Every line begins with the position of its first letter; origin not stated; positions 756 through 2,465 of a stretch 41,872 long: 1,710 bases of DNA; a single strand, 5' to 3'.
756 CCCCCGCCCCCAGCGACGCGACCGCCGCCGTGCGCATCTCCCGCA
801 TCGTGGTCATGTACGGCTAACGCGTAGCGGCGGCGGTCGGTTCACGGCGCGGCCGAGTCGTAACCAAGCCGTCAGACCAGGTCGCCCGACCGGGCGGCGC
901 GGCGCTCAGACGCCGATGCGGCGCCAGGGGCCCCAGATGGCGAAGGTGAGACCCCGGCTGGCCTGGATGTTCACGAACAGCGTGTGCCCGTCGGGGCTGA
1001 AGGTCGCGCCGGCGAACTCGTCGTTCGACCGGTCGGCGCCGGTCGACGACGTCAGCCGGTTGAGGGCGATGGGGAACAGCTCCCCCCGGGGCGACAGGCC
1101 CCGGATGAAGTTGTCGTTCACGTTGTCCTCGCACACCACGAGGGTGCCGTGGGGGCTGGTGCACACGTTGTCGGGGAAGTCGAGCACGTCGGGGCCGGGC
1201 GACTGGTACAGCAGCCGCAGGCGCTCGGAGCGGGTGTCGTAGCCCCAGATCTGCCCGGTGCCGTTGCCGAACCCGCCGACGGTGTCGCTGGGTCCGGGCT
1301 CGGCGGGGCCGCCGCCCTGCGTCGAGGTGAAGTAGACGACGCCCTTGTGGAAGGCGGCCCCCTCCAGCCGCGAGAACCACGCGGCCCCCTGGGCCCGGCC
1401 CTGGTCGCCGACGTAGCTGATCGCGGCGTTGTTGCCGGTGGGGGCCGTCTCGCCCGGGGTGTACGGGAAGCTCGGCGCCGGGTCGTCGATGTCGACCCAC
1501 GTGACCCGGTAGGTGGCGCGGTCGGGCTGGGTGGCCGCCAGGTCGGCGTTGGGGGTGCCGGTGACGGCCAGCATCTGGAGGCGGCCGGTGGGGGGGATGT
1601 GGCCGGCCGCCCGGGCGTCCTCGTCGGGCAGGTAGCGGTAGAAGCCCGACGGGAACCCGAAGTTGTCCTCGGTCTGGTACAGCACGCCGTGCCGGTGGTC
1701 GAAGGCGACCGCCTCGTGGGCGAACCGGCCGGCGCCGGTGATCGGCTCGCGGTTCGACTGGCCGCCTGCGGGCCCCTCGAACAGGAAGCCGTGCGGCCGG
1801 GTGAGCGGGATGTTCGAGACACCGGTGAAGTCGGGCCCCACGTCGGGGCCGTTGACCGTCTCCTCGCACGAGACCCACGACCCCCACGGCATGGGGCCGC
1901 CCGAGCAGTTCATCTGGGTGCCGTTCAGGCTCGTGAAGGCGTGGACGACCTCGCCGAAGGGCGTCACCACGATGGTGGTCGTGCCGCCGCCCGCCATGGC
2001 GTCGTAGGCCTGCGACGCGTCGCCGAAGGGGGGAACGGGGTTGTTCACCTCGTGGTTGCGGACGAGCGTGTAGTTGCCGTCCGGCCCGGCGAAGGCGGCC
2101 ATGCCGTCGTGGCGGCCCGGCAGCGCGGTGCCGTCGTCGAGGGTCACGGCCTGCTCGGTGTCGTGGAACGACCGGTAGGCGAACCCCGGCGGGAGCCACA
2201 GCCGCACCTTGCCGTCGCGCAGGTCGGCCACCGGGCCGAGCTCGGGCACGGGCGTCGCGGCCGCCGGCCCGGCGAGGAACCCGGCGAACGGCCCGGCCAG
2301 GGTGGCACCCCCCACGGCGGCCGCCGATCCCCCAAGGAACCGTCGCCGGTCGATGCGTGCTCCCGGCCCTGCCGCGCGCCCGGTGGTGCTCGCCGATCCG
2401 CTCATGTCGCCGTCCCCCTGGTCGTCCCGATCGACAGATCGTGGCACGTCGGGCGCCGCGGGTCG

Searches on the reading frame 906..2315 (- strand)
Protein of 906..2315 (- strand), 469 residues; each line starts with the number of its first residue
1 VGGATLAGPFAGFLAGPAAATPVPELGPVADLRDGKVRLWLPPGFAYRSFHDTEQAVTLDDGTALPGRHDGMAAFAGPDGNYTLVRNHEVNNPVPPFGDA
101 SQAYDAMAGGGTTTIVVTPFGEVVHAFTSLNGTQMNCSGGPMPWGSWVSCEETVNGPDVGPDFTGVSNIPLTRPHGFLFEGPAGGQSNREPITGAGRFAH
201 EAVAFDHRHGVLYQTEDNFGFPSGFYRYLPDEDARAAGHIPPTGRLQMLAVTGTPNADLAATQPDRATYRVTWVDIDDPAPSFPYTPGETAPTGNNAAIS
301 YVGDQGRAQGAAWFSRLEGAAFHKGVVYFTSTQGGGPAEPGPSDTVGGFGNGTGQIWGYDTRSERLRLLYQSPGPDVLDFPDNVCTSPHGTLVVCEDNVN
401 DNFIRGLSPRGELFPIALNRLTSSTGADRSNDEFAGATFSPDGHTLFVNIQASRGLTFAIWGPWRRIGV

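Call 39: search_protein_families(library=pfam, proteins=[window:906-2315:-], max_evalue=0.001)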
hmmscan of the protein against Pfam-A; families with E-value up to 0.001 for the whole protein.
window:906-2315:- (469 aa): 1 family
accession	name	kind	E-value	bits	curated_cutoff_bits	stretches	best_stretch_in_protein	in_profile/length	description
PF05787.19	PhoX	-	1.9e-62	212.5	24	2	126-452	153-513/515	Alkaline phosphatase PhoX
